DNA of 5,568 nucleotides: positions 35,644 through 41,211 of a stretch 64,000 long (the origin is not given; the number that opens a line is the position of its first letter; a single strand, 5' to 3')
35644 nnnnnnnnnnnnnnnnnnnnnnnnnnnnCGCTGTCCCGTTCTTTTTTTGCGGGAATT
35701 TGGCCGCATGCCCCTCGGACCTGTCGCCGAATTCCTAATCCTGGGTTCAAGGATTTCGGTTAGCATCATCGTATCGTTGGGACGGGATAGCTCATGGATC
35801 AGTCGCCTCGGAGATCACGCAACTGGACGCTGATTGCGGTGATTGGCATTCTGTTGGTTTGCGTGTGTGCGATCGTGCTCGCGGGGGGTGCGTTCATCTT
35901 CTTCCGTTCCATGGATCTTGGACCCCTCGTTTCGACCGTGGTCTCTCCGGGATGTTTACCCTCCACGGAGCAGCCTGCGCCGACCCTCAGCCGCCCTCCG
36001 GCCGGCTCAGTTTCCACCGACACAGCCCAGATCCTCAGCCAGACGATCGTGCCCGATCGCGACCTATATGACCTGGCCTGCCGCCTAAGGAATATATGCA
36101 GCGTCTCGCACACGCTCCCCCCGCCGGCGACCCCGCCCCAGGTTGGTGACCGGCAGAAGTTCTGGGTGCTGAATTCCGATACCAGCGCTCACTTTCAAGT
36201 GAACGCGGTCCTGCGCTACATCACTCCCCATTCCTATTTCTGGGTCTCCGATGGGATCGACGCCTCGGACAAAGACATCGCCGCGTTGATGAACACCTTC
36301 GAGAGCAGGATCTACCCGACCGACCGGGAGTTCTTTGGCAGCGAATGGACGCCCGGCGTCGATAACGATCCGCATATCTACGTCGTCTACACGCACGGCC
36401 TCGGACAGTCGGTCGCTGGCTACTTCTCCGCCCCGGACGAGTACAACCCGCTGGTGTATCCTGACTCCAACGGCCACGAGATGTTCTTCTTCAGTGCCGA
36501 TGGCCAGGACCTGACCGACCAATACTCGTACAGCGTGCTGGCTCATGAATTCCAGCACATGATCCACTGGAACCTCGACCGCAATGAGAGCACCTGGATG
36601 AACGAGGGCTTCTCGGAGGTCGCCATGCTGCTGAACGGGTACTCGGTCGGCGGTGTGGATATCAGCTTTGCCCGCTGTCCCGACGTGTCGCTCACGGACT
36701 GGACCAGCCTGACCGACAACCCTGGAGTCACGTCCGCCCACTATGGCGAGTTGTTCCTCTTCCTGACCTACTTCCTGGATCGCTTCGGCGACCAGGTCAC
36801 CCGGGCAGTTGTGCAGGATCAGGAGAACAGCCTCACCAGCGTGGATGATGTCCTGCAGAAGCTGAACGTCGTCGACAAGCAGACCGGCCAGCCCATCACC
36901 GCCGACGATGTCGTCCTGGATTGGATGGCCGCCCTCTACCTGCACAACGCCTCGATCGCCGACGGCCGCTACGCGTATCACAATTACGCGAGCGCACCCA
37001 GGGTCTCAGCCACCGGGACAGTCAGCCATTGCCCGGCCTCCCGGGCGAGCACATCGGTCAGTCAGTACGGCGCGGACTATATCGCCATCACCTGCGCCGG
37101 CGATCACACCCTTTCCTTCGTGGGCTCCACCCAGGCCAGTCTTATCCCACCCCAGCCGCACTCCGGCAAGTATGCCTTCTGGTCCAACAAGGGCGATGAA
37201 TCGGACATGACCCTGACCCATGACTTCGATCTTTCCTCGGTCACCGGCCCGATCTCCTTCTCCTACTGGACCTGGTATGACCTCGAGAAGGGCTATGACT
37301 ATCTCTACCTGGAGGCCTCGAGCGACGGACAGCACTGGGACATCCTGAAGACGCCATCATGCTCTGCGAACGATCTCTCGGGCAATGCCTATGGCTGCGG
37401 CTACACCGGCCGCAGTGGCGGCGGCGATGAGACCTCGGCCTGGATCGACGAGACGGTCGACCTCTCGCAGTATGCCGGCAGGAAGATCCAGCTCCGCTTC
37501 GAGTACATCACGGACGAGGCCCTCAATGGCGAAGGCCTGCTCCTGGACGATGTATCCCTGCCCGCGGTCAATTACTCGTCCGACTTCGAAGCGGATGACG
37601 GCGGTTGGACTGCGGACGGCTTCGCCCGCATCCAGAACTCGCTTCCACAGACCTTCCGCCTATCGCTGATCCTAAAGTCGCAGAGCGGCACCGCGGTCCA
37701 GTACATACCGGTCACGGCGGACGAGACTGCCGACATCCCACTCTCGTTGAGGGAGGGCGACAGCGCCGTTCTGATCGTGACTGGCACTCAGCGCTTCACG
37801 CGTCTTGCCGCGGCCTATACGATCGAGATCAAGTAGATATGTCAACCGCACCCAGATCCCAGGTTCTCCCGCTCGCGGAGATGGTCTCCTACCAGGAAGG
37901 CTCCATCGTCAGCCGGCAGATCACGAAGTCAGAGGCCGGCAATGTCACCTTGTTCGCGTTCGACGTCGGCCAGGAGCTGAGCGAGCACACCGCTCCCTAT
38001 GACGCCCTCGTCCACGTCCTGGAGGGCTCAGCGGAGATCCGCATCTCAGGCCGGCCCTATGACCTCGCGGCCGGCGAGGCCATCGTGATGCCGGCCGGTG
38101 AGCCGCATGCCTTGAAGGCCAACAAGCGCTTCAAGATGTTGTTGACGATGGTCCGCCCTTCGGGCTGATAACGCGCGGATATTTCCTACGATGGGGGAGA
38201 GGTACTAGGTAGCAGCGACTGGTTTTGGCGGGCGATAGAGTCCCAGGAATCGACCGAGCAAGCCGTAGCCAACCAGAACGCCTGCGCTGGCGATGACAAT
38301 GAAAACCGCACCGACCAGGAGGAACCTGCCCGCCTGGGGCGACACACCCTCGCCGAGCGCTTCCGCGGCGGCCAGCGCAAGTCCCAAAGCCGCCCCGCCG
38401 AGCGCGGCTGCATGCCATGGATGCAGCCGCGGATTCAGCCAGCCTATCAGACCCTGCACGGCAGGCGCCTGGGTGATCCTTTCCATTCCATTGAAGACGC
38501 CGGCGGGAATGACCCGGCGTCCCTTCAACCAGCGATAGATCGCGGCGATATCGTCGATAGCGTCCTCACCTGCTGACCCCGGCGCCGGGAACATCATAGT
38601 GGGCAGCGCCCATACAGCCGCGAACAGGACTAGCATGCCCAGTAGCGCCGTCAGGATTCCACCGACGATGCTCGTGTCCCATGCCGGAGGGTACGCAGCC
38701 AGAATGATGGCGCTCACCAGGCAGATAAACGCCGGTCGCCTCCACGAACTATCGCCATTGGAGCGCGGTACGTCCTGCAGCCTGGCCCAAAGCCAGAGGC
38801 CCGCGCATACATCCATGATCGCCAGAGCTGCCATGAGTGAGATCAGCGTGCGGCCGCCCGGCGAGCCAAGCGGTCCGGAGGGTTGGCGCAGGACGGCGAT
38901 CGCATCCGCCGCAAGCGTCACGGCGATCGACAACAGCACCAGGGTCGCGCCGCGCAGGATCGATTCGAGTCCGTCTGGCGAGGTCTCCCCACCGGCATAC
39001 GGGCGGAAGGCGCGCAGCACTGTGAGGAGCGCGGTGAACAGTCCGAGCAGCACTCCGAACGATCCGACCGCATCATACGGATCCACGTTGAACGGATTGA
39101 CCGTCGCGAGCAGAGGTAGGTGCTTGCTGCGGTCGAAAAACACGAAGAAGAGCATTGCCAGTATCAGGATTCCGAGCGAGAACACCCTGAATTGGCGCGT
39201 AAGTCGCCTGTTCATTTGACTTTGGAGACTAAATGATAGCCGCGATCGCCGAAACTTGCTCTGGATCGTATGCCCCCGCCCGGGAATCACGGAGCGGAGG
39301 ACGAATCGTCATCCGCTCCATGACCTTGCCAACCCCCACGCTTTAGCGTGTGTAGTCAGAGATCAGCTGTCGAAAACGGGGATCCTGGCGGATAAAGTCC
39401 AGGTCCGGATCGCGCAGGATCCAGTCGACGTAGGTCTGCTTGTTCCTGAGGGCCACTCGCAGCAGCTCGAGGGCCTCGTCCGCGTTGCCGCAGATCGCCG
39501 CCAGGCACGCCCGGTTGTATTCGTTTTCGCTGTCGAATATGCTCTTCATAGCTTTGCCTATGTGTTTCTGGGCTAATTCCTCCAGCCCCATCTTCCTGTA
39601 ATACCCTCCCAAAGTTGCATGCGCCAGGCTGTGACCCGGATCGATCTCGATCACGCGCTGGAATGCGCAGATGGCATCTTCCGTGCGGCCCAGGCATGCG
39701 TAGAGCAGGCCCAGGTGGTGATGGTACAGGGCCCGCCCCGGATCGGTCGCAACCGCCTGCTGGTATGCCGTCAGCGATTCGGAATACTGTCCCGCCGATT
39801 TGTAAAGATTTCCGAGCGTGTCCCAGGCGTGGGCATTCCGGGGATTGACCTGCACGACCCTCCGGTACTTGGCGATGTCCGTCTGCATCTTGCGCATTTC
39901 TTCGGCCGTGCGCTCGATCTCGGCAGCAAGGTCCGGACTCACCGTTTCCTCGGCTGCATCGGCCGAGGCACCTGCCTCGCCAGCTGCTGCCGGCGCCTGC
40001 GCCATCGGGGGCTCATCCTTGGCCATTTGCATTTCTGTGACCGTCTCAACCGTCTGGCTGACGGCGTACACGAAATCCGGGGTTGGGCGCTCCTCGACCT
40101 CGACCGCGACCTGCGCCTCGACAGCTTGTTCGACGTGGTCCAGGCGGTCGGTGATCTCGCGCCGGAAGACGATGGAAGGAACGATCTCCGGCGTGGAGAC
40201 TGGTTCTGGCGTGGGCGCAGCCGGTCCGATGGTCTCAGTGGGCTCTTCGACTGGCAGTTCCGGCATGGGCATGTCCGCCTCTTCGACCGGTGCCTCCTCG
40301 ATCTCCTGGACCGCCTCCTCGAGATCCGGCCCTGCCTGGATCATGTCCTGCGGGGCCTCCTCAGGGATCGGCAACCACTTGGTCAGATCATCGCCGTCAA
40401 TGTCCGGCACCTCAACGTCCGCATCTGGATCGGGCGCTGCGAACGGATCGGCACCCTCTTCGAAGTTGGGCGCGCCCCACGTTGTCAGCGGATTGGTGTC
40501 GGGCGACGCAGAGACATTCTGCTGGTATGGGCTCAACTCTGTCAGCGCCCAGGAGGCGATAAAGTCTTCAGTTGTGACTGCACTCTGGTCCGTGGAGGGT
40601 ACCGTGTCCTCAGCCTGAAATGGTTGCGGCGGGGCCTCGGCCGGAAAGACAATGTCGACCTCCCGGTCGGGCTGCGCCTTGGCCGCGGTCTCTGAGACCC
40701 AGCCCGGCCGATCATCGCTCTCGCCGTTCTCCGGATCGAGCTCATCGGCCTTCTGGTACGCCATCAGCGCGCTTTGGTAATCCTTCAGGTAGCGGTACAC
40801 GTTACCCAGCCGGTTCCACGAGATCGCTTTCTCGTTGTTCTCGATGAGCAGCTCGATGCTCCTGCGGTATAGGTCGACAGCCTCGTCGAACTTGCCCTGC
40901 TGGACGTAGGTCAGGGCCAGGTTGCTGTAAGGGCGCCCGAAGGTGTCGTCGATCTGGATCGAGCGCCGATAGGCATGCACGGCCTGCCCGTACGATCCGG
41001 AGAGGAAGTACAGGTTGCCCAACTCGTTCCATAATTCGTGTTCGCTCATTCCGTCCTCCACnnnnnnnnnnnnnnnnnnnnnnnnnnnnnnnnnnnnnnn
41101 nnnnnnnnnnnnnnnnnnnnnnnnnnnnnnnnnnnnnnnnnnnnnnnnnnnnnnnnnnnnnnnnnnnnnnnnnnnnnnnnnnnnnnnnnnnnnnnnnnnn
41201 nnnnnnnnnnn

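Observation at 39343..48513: Nine-kb single-strand operon: MraZ-like, NarL RR, P-loop ATPase, N-domain+TPR, two TPR/IDR/TPR proteins (plus a membrane protein downstream)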

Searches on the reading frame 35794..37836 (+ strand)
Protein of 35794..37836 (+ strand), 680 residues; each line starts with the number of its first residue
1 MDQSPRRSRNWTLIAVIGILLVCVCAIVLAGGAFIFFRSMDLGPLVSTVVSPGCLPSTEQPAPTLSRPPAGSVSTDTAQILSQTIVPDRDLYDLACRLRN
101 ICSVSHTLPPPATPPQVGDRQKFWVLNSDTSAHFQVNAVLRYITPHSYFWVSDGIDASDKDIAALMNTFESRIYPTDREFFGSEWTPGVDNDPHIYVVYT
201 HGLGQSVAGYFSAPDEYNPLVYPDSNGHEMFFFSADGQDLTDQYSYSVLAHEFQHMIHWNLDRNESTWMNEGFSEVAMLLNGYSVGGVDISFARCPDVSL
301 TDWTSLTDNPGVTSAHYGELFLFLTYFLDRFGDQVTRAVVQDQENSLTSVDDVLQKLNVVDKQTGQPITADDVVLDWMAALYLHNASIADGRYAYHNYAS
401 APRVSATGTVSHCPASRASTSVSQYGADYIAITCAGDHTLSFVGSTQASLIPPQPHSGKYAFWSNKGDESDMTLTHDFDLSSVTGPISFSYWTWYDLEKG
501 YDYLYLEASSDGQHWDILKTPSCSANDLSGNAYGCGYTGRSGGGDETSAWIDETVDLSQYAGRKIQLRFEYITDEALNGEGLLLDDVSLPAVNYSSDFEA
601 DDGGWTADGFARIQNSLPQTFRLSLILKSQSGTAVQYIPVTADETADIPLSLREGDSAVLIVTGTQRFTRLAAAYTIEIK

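Call 84: search_protein_families(library=pfam, max_evalue=0.01, proteins=[window:35794-37836:+])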
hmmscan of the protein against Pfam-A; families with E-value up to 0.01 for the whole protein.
window:35794-37836:+ (680 aa): 1 family
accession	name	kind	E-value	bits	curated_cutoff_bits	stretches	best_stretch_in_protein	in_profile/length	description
PF20773.4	InhA-like_MAM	-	5.6e-29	101.5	26.9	1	454-612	33-188/191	Immune inhibitor A-like, MAM domain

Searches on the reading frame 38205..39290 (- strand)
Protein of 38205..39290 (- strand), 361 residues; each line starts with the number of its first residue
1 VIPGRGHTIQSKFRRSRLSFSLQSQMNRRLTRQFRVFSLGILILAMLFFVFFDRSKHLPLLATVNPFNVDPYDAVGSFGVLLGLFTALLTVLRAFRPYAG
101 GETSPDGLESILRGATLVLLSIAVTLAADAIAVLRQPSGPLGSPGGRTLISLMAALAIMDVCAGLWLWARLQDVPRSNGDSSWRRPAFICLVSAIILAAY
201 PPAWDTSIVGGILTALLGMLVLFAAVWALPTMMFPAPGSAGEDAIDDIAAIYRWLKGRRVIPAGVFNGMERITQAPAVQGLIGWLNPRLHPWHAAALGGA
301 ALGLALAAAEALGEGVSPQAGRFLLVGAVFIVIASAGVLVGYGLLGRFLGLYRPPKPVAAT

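Call 5: search_protein_families(library=pfam, max_evalue=0.01, proteins=[window:38205-39290:-])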
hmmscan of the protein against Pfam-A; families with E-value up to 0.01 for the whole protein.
window:38205-39290:- (361 aa): 0 families

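Call 6: search_protein_families(library=padloc, max_evalue=1, proteins=[window:38205-39290:-])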
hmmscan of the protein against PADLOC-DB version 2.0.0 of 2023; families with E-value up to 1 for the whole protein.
window:38205-39290:- (361 aa): 0 families

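Call 7: search_protein_families(library=ncbifam, max_evalue=1, proteins=[window:38205-39290:-])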
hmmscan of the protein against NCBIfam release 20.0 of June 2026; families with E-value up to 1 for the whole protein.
window:38205-39290:- (361 aa): 0 families

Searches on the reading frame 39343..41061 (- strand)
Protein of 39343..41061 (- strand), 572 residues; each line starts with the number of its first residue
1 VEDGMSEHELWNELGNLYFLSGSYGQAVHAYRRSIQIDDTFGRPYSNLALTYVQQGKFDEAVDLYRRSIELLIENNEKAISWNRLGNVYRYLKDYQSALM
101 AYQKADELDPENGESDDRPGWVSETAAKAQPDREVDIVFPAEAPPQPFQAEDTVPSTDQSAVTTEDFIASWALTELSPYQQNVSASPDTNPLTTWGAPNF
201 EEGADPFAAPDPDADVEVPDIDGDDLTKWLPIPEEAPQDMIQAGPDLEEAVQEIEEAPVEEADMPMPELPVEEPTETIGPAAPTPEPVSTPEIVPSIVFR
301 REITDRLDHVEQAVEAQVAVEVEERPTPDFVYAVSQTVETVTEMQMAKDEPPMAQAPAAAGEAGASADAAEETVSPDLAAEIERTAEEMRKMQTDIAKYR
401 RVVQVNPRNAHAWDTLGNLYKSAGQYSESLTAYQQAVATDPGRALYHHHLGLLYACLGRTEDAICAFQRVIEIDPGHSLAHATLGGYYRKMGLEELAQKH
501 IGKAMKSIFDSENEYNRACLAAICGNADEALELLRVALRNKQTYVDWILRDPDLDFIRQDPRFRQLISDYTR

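Call 5: search_protein_families(library=pfam, max_evalue=0.01, proteins=[window:39343-41061:-])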
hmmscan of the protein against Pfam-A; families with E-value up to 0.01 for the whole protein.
window:39343-41061:- (572 aa): 33 families (the best 25 are shown)
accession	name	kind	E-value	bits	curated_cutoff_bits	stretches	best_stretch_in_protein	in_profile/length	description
PF00515.34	TPR_1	-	1.3e-36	123.3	27.8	5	79-112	1-34/34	Tetratricopeptide repeat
PF07719.23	TPR_2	-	8.1e-34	113.4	27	5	410-442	1-33/34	Tetratricopeptide repeat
PF13181.12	TPR_8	-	4.5e-29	98.5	25.7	4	81-112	3-34/34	Tetratricopeptide repeat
PF13414.12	TPR_11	-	5.6e-29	100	26.8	3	417-457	1-41/42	TPR repeat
PF13431.12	TPR_17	-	2.3e-24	84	24.4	2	399-429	2-32/34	Tetratricopeptide repeat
PF13424.12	TPR_12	-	2.7e-24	85.6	30.1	3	44-105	5-71/77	Tetratricopeptide repeat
PF13428.12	TPR_14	-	2.8e-19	68.1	23.5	1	411-451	2-42/44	Tetratricopeptide repeat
PF13176.12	TPR_7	-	3.5e-18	64.5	27.9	2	46-71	3-28/36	Tetratricopeptide repeat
PF13432.12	TPR_16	-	9.5e-18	64.8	32.7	2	416-477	3-64/65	Tetratricopeptide repeat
PF14559.12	TPR_19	-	1.5e-16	60.9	25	2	20-66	3-49/68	Tetratricopeptide repeat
PF13374.12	TPR_10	-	1.4e-15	57.2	27.5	1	45-71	5-31/42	Tetratricopeptide repeat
PF23914.1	TPR_CcmH_CycH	-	2.6e-14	53.8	42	2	73-114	44-85/158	Cytochrome c-type biogenesis protein H TPR domain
PF13174.12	TPR_6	-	6.2e-11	42.6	26.3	0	47-69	5-27/33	Tetratricopeptide repeat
PF25063.1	ARM_TT21_C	-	7.4e-11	42.7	35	2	34-111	87-161/209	Tetratricopeptide repeat protein 21 C-terminal ARM domain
PF13371.12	TPR_9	-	5.6e-08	33.1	35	0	390-443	9-62/73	Tetratricopeptide repeat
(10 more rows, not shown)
